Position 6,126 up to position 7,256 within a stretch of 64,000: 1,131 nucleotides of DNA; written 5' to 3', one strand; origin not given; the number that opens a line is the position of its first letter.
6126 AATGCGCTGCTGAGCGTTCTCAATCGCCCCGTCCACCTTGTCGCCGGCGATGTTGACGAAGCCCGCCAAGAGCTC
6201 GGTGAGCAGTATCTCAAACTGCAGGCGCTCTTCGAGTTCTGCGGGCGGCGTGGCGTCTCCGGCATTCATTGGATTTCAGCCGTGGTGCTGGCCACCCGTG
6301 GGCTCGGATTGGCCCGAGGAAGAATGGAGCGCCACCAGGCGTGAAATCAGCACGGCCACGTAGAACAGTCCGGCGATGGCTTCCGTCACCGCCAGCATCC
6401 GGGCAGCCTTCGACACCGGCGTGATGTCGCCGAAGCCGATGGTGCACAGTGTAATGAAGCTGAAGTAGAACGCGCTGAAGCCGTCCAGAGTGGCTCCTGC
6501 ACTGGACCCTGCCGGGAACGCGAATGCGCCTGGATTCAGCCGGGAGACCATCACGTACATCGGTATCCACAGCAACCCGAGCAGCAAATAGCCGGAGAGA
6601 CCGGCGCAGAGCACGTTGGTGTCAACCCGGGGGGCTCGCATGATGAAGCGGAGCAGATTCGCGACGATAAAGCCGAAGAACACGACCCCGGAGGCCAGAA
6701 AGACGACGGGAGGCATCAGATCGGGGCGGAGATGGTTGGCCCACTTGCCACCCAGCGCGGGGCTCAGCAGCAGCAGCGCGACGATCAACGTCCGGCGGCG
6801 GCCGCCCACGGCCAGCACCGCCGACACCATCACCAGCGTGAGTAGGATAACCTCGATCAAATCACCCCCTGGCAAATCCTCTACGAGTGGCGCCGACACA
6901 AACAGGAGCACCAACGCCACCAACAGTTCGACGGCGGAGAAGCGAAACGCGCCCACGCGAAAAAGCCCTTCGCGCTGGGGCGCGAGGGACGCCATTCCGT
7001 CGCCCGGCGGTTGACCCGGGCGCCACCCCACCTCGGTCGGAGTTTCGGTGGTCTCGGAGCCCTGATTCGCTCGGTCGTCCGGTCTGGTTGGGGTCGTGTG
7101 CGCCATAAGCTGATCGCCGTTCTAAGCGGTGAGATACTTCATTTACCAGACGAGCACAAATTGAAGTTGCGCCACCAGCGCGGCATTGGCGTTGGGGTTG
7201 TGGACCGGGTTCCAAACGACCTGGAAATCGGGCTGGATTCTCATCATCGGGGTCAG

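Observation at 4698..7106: K+-channel-like gene co-transcribed with a sigma-54 activator; a second channel/activator set elsewhere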

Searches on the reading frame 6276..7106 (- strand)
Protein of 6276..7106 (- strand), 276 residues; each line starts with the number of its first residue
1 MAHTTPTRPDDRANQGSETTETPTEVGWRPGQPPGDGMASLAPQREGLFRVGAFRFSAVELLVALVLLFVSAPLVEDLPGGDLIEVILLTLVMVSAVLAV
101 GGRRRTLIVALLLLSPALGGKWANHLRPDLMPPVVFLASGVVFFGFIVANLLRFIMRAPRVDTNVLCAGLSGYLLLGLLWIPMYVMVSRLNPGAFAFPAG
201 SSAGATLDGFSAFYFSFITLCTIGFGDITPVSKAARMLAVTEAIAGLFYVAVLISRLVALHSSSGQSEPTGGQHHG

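Call 3: search_protein_families(library=pfam, proteins=[window:6276-7106:-], max_evalue=0.01)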
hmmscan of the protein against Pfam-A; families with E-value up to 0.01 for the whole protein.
window:6276-7106:- (276 aa): 1 family
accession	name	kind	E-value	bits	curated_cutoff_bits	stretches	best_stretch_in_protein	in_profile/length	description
PF07885.22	Ion_trans_2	-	2.4e-13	50.2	22.5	1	204-258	20-74/79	Ion channel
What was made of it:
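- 6276..7106 (-): chanA: 276-aa K+-channel-family protein with six TM helices plus a pore helix, filter TIGFGD and no cytoplasmic domain. Pfam Ion_trans_2 (call 3).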

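Call 9: find_homologous_proteins(query=window:6276-7106:-, max_evalue=0.00001)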
Query window:6276-7106:- (276 aa): 2425 proteins with E <= 0.00001 among 8000 candidates; the best 120 are listed.
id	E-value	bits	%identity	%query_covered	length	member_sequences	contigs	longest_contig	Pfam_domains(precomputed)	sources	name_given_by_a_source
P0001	7.6e-175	598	100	100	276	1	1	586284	PF07885.23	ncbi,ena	-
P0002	1.1e-134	466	82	98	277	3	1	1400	PF07885.23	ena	-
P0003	3.2e-123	429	76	100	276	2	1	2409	PF07885.23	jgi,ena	-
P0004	6.5e-110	385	77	91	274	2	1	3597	PF00060.33,PF07885.23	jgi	-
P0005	3.3e-103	363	72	83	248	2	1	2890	PF07885.23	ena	-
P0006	6.5e-103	362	71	83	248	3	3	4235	PF07885.23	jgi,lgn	jgi:hypothetical protein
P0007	1.4e-102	361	74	82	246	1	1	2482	PF07885.23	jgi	jgi:voltage-gated potassium channel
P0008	1.4e-101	358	76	82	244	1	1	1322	PF07885.23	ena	-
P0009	3.3e-101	356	68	88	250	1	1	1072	PF07885.23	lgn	-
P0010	4.5e-98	346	70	87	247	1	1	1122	PF07885.23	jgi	jgi:hypothetical protein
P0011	4.1e-97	343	69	82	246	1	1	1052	PF07885.23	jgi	-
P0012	4.1e-96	340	68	88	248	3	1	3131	PF07885.23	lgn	-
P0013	6.2e-96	339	68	87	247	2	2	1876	PF07885.23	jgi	jgi:hypothetical protein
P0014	8.4e-96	339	72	82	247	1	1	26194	PF07885.23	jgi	jgi:voltage-gated potassium channel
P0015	2.1e-95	337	69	86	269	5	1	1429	PF00520.38,PF07885.23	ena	-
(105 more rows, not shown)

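Call 11: find_related_loci(query=A1, collection=genome_contigs, flank=6000)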
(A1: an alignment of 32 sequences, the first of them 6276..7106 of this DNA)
Query A1 (276 aa) in genome_contigs; peptide patterns used: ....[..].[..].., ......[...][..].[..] (x = any residue, [..] = any of these).
145 stretches matched a pattern; 138 encode a relative of the query (tblastn E <= 1e-3); the best 80 are kept; 80 distinct loci.
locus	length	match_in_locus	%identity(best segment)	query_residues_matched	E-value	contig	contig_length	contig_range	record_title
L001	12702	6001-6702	67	43-273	1e-92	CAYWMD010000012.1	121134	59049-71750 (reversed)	MAG TPA_asm: uncultured Bifidobacteriaceae bacterium isolate SRP292972_co2_226 genome assembly, contig: NODE_118_length_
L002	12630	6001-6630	70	55-264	2e-91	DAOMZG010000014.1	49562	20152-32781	MAG TPA_asm: Verrucomicrobiota bacterium isolate AMR_MDS_5606 NODE_55_length_49562_cov_9.212596, whole genome shotgun se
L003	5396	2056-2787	60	8-265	2e-90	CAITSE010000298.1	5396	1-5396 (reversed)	MAG: uncultured Lentisphaerae bacterium isolate AM-2014_bin-3387 genome assembly, contig: bin-3387:298/376, whole genome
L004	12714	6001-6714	62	32-264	2e-90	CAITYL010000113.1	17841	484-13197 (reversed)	MAG: uncultured Lentisphaerae bacterium isolate Loclat_bin-12951 genome assembly, contig: bin-12951:113/404, whole genom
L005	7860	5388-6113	61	30-271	7e-87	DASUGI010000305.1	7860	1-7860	MAG TPA_asm: Verrucomicrobiia bacterium isolate SMAG_U1401 k141_1065604, whole genome shotgun sequence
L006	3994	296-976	62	44-269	4e-86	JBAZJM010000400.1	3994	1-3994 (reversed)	MAG: Lentisphaeria bacterium isolate SO_2017_LW4_12 scaffold_45782_c1_LW137-91_2017, whole genome shotgun sequence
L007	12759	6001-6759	58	29-276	9e-86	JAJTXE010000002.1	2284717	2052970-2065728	MAG: Candidatus Brocadia sp. isolate DTUAMX2 2-Genome30, whole genome shotgun sequence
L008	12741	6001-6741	55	21-266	5e-83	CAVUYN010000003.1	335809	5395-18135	MAG: uncultured Acidobacteriota bacterium isolate MFD06085.bin.1.86 genome assembly, contig: contig_12719, whole genome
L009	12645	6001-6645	67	55-268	8e-83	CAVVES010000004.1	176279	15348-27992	MAG: uncultured beta proteobacterium isolate MFD02242.bin.2.245 genome assembly, contig: contig_16694, whole genome shot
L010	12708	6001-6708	57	32-266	1e-82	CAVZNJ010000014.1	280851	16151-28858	MAG: uncultured Verrucomicrobiae bacterium isolate MFD05841.bin.2.194 genome assembly, contig: contig_63015, whole genom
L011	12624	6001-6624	61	57-268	2e-82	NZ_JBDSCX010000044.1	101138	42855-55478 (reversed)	MAG: Luteolibacter sp. isolate cluster1_bin.168 k127_14616644, whole genome shotgun sequence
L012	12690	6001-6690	57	56-273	1e-81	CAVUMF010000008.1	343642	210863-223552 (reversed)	MAG: uncultured Verrucomicrobiae bacterium isolate MFD06435.bin.1.72 genome assembly, contig: contig_45150, whole genome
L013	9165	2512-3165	62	54-271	1e-81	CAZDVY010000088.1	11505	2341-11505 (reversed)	MAG TPA_asm: uncultured Candidatus Competibacteraceae bacterium isolate SRP329715_co1_354 genome assembly, contig: NODE_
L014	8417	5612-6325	56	20-268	2e-81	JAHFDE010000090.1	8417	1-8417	MAG: Candidatus Methylomirabilota bacterium isolate nzgw238 NODE_6774_length_8418_cov_4.858744, whole genome shotgun seq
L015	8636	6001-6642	63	54-269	1e-80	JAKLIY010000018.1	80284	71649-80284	MAG: Proteobacteria bacterium isolate RA.bin98 RA.bin98_18, whole genome shotgun sequence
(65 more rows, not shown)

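Call 13: find_encoding_contigs(protein=P0001, flank=10000, max_places=3)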
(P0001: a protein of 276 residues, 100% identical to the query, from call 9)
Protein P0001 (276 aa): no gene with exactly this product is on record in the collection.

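Call 14: find_encoding_contigs(protein=P0004, flank=5000, max_places=4)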
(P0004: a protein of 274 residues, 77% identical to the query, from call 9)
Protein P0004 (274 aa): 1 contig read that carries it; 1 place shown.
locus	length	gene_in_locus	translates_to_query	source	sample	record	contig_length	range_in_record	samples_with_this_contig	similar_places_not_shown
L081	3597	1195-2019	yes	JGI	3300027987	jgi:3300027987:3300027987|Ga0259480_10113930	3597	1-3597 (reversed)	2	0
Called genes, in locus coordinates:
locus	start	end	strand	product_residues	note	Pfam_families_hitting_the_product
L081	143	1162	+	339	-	-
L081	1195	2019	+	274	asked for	PF07885:Ion_trans_2, PF00060:Lig_chan (faint)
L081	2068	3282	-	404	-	PF14067:LssY_C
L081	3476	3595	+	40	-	?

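Call 15: find_encoding_contigs(protein=P0003, flank=5000, max_places=4)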
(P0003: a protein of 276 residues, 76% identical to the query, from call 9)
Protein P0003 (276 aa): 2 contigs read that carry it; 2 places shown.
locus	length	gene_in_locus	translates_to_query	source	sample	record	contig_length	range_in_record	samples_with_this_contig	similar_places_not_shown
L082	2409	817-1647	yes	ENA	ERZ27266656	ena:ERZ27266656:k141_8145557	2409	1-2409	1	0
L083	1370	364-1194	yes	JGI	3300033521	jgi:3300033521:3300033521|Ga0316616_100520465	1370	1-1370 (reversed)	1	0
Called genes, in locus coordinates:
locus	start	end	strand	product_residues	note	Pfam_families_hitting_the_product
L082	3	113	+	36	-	?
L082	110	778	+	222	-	PF03886:ABC_trans_aux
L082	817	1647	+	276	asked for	PF07885:Ion_trans_2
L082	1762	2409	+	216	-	?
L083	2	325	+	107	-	PF03886:ABC_trans_aux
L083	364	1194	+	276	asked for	PF07885:Ion_trans_2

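Call 17: find_encoding_contigs(protein=P0002, flank=5000, max_places=4)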
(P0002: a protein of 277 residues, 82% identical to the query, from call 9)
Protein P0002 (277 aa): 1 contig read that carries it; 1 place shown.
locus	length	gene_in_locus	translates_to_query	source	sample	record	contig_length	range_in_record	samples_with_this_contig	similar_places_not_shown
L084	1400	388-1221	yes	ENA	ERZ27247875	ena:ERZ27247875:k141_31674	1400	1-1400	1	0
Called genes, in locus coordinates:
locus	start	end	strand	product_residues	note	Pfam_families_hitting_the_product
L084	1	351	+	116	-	?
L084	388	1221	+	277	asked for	PF07885:Ion_trans_2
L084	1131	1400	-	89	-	?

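Call 46: predict_structure(alignment_id=A1)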
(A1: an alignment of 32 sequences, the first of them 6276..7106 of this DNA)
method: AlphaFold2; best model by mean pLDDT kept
length: 276 residues; sequences in the alignment: 32
mean_pLDDT: 61.3   pTM: 0.42
mean pLDDT of the five models: 61.3, 59.8, 58.7, 56.8, 55.1
residues with pLDDT >= 90: 0; 70-90: 56; 50-70: 168; < 50: 52
segments of 3 or more residues with pLDDT < 50: 1-3, 5-9, 11-27, 40-50, 223-227
pLDDT, mean of each block of 10 residues (from residue 1): 44 41 45 50 44 56 67 70 71 67 69 72 77 73 69 65 59 66 65 62 59 64 48 61 65 68 64 51
secondary structure, 60 per line:
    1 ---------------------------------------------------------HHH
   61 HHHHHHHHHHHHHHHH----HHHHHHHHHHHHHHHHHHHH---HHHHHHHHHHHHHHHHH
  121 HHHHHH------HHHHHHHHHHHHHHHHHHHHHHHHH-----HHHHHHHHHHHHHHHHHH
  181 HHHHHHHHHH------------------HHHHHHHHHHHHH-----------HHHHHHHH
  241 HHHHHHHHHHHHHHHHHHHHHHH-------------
elements in order: H58-76 H81-100 H104-126 H133-157 H163-190 H209-221 H233-263

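Call 48: search_solved_structures(query=A1, max_evalue=0.01, show_alignments=2)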
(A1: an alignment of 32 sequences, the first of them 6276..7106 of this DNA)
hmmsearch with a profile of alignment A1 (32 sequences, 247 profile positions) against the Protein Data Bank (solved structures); distinct sequences matched with E-value up to 0.01: 228 (the best 60 are shown).
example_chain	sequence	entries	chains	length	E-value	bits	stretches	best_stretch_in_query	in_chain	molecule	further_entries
9pik_A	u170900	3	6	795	7.3e-11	44.8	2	180-228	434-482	TOK potassium channel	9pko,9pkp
45il_A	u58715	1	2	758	2.5e-08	36.5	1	182-225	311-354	Outward-rectifier potassium channel TOK1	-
45io_A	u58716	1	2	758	2.5e-08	36.5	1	182-225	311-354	Outward-rectifier potassium channel TOK1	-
5a6e_B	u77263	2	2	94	4.4e-08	35.7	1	170-231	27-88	PORE DOMAIN OF POTASSIUM CHANNEL SUBFAMILY T MEMBER 1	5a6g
9muh_A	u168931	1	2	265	9.9e-08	34.6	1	180-204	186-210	Potassium channel subfamily K member 3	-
28iz_A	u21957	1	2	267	1.3e-07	34.2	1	179-201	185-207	Potassium channel subfamily K member 9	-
8k1j_A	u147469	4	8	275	1.5e-07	34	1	179-201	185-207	Potassium channel subfamily K member 9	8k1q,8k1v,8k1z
9g9w_A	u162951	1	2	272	1.6e-07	33.9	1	179-201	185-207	Potassium channel subfamily K member 9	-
4h33_A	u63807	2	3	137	1.7e-07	33.8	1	182-244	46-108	Lmo2059 protein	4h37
9g9v_A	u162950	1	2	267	1.8e-07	33.7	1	179-201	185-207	Potassium channel subfamily K member 9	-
7n9k_A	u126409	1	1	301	1.9e-07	33.7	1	176-230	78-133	Inward rectifier potassium channel Kirbac3.1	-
7sj1_A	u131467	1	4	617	2.2e-07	33.5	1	147-236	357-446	Potassium voltage-gated channel protein Shaker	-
7sip_A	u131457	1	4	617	3e-07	33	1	147-236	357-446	Potassium voltage-gated channel protein Shaker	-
9zs7_A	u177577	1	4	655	3.1e-07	32.9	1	147-236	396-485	Potassium voltage-gated channel protein Shaker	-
9oic_A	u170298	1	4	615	3.2e-07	32.9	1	147-236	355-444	Potassium voltage-gated channel protein Shaker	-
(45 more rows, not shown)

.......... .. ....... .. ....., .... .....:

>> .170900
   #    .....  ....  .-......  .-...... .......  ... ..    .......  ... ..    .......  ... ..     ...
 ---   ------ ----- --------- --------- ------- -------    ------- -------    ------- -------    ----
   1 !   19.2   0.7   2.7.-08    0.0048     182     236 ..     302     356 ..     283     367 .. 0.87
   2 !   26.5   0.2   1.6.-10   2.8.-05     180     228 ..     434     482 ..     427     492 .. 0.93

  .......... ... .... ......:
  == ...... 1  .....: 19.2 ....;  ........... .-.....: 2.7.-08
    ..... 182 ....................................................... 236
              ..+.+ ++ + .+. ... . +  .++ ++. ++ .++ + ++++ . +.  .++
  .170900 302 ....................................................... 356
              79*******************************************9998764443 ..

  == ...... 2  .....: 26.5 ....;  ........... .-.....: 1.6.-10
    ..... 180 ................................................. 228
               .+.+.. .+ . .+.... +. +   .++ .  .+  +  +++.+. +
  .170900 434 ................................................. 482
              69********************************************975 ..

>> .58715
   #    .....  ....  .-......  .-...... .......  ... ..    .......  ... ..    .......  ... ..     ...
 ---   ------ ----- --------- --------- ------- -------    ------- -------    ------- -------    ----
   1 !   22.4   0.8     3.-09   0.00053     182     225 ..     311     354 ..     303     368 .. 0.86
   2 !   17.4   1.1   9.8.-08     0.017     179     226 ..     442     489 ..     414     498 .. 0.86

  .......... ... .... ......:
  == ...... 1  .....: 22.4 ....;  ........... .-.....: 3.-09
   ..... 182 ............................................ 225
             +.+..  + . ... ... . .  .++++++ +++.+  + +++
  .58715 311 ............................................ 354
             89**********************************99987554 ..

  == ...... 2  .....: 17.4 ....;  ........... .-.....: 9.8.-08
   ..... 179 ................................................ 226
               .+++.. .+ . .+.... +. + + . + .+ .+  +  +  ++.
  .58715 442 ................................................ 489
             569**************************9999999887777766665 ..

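Call 52: fold_search(model_id=the predicted structure, library=pdb)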
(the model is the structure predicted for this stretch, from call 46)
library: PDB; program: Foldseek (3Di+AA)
matches with E <= 10: 192; with E <= 0.001: 0
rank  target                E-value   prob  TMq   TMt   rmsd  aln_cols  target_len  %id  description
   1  5tj6                  5.3e-02  0.85  0.25  0.12  11.0       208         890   14  Ca2+ bound aplysia Slo1 (released 2016-12-14)
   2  9di8_A                1.2e-01  0.84  0.28  0.12  11.1       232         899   12  Ca2+ bound aplysia Slo1 - R196Q (released 2025-06-18)
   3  9dit_A                1.4e-01  0.69  0.27  0.12  10.6       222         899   14  Ca2+ bound aplysia Slo1 R199Q (released 2025-06-18)
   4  8ghg_B                3.1e-01  0.25  0.20  0.10  12.8       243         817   16  Cryo-EM structure of hSlo1 in digitonin, Ca2+-free and EDTA-free (released 2023-05-10)
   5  9dic_A                3.3e-01  0.54  0.28  0.12  10.3       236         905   13  Apo aplysia Slo1 - R196Q (released 2025-06-18)
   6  5v4s_A                3.6e-01  0.38  0.24  0.19  11.1       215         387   17  CryoEM Structure of a Prokaryotic Cyclic Nucleotide-Gated Ion Channel (released 2017-04-12)
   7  9nwk_A                4.4e-01  0.44  0.27  0.21  10.5       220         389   23  cAMP-bound WT SthK in 3:1 DOPC:POPE nanodiscs (released 2025-11-12)
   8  8vtb_A                4.4e-01  0.35  0.25  0.20  10.7       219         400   20  SthK R120A R124A in the presence of PIP2 and cAMP (released 2024-09-25)
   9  9dkl_A                5.4e-01  0.30  0.23  0.10  11.5       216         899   12  Ca2+ bound aplysia Slo1 F304A (released 2025-06-18)
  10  8vt9_A                6.6e-01  0.57  0.32  0.24   9.9       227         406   22  WT SthK in the presence of PIP2 and cAMP (released 2024-09-25)
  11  9czh_A                6.9e-01  0.38  0.27  0.12  11.0       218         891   15  Ca2+ bound intermediate state of hSlo1 + beta2N-beta4 channel in detergent. (released 2025-03-05)
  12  7yo4_A                6.9e-01  0.28  0.23  0.11  11.6       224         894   15  Cryo-EM structure of RCK1-RCK2 mutated human Slo1-LRRC26 complex (released 2024-03-06)
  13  1orq_C                7.6e-01  0.18  0.19  0.22  17.9       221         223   17  X-ray structure of a voltage-dependent potassium channel in complex with an Fab (released 2003-05-06)
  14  9jo4_B                8.0e-01  0.23  0.24  0.11  12.5       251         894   14  Cryo-EM structure of human BKca channel-compound 51b complex (released 2025-02-26)
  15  7e87_B                9.8e-01  0.14  0.19  0.16  13.5       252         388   17  CryoEM structure of the human Kv4.2-DPP6S complex, transmembrane and intracellular region (released 2021-10-13)
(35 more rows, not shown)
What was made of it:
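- Tried and rejected: With 32 sequences it was poor (pLDDT 61), and its Foldseek hits were meaningless (calls 46, 52).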

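Call 62: list_cluster_members(proteins=[P0001, P0121, P0243, P0132, P0245])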
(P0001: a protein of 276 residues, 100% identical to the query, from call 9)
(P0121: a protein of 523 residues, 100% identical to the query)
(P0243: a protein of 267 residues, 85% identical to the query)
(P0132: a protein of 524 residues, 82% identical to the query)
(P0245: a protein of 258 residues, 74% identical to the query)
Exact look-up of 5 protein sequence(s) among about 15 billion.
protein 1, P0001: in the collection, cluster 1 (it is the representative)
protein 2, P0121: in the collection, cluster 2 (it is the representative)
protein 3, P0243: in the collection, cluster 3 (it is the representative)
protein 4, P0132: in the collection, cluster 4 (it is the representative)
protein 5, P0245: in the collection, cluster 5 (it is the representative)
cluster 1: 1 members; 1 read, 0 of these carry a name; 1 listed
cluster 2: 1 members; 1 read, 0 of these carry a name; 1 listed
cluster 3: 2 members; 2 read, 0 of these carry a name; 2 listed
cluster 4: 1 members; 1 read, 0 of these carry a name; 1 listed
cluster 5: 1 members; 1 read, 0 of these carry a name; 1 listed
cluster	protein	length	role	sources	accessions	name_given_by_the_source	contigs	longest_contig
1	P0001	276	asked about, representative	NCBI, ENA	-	-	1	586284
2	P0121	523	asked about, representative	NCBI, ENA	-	-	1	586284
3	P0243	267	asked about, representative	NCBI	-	-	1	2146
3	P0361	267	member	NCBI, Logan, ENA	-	-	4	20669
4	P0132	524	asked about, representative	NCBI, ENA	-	-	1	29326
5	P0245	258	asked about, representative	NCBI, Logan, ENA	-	-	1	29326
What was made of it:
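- Tried and rejected: The window's own contig could not be retrieved (call 13), and the cluster look-up gave no organism names (call 62).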

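Call 68: search_protein_families(library=ncbifam, proteins=[window:6276-7106:-], max_evalue=0.001)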
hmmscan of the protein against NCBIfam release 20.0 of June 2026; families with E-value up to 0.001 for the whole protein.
window:6276-7106:- (276 aa): 2 families
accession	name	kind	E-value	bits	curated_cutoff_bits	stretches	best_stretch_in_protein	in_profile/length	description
NF007828.0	PRK10537.1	equivalog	1.6e-07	30.7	425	1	207-256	177-226/403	voltage-gated potassium channel protein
NF040645.1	K_channel_Meth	equivalog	2e-06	27.8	300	1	210-256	158-201/203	hyperpolarization-activated voltage-gated potassium channel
